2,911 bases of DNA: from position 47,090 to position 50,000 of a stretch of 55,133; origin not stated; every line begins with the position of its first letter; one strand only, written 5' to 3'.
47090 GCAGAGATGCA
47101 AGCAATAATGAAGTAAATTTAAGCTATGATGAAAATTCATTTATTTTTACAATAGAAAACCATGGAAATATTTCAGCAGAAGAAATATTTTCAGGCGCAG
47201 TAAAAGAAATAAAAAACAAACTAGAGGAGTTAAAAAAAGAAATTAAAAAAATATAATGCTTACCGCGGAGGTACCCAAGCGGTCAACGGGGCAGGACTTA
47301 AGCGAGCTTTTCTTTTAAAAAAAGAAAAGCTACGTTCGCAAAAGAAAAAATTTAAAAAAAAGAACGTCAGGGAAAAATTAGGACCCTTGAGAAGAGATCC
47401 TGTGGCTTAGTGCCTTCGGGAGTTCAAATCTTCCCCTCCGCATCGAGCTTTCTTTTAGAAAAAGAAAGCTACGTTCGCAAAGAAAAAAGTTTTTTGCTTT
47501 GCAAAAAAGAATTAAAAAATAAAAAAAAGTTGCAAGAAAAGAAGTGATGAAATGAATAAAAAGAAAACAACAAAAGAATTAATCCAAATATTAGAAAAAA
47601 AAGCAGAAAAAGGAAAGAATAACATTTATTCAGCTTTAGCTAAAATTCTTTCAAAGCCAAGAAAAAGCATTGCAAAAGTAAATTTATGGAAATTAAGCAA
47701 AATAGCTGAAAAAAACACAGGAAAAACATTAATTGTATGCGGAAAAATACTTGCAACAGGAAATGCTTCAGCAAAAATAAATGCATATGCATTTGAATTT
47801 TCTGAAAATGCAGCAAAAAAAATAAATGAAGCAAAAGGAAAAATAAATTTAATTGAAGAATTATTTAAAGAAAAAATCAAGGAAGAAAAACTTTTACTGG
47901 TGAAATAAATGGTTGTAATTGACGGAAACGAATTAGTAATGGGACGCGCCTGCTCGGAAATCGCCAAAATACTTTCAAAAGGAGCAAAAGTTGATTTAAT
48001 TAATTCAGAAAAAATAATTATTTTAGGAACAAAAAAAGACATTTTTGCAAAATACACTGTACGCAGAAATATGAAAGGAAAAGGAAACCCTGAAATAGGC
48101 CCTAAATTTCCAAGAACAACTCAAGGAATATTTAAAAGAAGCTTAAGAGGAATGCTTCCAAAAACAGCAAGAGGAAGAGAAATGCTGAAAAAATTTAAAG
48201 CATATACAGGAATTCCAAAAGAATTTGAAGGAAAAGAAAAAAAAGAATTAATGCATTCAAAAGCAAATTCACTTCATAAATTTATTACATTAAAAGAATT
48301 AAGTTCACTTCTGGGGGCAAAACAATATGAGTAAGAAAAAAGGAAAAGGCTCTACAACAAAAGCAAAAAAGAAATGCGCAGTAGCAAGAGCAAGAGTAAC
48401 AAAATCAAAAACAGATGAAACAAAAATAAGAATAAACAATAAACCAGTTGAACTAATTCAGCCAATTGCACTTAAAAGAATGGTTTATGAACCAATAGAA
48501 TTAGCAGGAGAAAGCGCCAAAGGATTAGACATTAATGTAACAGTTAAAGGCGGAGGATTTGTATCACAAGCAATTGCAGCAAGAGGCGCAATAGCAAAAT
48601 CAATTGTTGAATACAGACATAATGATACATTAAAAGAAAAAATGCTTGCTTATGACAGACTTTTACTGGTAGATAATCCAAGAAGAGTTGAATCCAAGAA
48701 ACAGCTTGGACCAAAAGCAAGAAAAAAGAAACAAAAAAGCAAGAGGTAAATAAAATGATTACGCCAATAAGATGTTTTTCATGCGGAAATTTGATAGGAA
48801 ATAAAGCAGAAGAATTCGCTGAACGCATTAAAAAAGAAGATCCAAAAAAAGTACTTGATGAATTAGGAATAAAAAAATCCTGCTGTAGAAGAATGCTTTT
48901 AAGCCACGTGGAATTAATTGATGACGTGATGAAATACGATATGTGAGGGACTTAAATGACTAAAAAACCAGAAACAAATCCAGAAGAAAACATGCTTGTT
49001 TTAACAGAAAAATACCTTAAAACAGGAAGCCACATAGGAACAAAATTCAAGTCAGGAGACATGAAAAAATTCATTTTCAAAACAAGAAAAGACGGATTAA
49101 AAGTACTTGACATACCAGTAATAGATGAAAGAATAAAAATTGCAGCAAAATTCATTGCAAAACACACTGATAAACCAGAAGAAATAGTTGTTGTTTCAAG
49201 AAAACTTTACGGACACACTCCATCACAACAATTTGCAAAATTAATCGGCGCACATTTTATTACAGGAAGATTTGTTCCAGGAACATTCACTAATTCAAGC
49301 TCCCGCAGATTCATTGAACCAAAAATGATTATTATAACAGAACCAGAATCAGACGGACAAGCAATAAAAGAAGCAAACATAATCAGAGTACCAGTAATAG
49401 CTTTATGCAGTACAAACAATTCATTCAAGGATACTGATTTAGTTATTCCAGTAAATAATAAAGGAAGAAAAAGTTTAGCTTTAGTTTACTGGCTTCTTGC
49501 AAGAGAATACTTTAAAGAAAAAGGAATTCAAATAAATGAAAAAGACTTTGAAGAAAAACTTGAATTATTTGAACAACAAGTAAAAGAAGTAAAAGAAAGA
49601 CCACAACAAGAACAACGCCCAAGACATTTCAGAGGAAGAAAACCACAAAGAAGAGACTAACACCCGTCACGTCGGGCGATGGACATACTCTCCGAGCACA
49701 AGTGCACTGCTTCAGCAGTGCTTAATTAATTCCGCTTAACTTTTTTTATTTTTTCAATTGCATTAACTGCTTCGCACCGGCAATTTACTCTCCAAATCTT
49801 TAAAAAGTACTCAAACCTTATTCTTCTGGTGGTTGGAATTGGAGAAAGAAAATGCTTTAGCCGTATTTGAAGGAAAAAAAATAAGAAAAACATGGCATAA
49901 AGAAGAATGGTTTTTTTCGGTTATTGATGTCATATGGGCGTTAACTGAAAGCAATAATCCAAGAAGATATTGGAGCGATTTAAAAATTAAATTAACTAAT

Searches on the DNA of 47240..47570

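Call 32: search_rna_families(source=window, start=47240, end=47570, threshold=evalue, max_evalue=10)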
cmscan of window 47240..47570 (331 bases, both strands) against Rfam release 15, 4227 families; matches with E-value up to 10: 6.
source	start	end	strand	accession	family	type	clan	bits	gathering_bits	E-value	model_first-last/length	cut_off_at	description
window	47314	47356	+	RF01586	snoR09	Gene; snRNA; snoRNA; CD-box;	-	17.1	50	8.8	1-84/84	no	small nucleolar RNA snoR09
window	47412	47547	+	RF02792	sRNA162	Gene; antisense;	-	16.8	78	1.1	1-190/190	no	Archaeal Small RNA 162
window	47485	47512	-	RF02931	Bacilli-1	Gene; sRNA;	-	15.7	55.6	0.52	1-65/65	no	Bacilli-1 RNA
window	47446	47470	-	RF04239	mir-4679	Gene; miRNA;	-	15.6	88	3.5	1-75/75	no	mir-4679 microRNA precursor family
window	47446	47470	+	RF04239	mir-4679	Gene; miRNA;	-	15.5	88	3.7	1-75/75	no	mir-4679 microRNA precursor family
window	47424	47511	-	RF00403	SNORA41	Gene; snRNA; snoRNA; HACA-box;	-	14.1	80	9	1-133/133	no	Small nucleolar RNA SNORA41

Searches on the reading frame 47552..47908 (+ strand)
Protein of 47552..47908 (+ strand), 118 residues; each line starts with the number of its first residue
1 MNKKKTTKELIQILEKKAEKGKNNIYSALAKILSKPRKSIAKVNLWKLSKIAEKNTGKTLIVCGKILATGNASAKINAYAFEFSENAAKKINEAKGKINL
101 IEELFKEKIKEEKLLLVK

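Call 16: find_encoding_contigs(protein=window:47552-47908:+, flank=3000, max_places=10)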
Protein window:47552-47908:+ (118 aa): 1 contig read that carries it; 1 place shown.
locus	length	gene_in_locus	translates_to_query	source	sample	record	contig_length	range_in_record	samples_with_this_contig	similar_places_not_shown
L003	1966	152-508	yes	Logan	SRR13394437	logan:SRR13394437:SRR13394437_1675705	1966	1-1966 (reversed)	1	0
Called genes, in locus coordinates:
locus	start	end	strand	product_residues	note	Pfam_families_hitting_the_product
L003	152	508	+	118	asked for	-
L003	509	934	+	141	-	PF00572:Ribosomal_L13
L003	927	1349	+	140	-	PF00380:Ribosomal_S9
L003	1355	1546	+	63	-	PF01194:RNA_pol_N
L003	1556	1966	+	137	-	?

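Call 34: find_homologous_proteins(query=window:47552-47908:+, max_evalue=1e-10)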
Query window:47552-47908:+ (118 aa): 2 proteins with E <= 1e-10 among 77 candidates.
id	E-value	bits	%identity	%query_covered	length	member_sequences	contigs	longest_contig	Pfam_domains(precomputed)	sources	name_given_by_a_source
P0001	7.7e-62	224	100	100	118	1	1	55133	-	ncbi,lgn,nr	ncbi:MAG: uL15 family ribosomal protein [Candidatus Diapherotrites archaeon]|nr:uL15 family ribosoma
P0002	6.0e-29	118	62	98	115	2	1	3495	-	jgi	jgi:ribosomal protein L18E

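Call 35: find_encoding_contigs(protein=P0002, flank=3500, max_places=5)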
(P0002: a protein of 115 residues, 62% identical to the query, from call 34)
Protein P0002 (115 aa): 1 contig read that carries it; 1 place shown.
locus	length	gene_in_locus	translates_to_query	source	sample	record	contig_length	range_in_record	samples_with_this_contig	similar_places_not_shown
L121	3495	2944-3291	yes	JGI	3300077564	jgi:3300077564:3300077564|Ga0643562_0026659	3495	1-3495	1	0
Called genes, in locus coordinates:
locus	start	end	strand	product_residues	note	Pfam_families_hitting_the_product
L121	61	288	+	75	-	-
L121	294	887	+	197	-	PF00416:Ribosomal_S13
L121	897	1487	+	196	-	PF01479:S4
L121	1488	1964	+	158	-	PF00411:Ribosomal_S11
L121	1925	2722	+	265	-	PF01000:RNA_pol_A_bac, PF01193:RNA_pol_L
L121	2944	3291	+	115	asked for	-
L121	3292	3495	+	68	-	?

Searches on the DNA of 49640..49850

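Call 77: search_rna_families(source=window, start=49640, end=49850, threshold=evalue, max_evalue=1)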
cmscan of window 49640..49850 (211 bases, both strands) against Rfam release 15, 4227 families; matches with E-value up to 1: 0.
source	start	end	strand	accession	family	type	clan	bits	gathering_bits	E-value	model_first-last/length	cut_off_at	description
